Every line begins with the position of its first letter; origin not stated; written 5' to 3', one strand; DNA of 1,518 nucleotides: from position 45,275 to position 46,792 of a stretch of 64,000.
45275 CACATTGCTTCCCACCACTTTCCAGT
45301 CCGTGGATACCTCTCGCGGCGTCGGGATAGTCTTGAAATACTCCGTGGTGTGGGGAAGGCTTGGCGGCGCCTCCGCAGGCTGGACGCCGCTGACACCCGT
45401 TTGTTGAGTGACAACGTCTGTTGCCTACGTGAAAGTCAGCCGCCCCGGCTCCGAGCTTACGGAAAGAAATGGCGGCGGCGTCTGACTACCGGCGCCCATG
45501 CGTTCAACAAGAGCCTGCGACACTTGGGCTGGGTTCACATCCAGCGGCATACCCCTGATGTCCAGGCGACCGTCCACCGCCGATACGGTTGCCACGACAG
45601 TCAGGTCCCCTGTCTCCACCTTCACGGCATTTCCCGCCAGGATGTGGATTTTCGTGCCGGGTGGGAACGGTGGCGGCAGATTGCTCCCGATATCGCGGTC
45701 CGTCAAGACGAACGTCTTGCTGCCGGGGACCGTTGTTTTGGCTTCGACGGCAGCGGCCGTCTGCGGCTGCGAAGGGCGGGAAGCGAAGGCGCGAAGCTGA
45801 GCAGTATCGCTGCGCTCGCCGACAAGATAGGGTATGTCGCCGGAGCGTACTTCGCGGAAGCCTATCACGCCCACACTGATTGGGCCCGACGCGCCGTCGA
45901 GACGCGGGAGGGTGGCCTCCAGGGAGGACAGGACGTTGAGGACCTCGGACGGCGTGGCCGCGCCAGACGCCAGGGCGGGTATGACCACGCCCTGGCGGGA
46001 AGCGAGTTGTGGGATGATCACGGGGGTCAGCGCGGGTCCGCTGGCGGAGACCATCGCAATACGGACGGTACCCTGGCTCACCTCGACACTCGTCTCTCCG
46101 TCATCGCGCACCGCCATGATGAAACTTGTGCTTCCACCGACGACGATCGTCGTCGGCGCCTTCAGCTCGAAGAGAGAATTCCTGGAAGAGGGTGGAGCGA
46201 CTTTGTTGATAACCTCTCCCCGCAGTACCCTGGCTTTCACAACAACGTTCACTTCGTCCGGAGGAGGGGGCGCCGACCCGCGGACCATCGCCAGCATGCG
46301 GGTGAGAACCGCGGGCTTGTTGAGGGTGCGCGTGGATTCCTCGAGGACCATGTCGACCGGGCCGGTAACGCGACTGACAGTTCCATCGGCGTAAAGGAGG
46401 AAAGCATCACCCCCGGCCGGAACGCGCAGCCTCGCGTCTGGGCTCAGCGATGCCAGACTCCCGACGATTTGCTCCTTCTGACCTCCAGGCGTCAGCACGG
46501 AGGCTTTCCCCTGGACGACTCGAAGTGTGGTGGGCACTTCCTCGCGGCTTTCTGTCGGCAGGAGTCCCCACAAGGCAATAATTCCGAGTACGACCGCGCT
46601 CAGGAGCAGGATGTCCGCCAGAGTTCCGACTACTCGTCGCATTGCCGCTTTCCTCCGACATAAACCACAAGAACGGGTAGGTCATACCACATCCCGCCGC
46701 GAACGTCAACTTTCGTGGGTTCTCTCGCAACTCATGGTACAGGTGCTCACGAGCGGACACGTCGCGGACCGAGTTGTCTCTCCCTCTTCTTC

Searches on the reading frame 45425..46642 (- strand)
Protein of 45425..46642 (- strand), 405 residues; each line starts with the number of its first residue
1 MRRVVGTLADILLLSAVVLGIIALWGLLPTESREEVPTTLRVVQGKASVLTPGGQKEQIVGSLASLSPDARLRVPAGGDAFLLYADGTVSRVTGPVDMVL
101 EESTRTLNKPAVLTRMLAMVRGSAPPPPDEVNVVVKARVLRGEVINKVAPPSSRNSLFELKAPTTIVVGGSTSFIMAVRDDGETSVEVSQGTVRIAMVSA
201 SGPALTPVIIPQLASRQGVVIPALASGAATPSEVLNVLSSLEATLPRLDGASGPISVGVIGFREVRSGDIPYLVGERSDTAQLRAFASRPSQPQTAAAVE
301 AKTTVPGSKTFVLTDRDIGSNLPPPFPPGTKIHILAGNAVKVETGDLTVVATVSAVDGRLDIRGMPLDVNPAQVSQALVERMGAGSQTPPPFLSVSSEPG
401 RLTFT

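Call 20: search_protein_families(library=pfam, proteins=[window:45425-46642:-], max_evalue=0.01)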
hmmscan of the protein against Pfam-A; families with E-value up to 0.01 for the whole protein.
window:45425-46642:- (405 aa): 1 family
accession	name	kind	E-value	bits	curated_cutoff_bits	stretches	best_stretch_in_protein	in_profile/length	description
PF04773.18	FecR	-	0.0001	23.1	24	1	137-194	43-97/97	FecR protein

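Call 65: search_protein_families(library=padloc, proteins=[window:45425-46642:-], max_evalue=0.01)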
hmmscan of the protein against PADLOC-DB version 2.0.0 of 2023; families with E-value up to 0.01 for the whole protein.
window:45425-46642:- (405 aa): 0 families
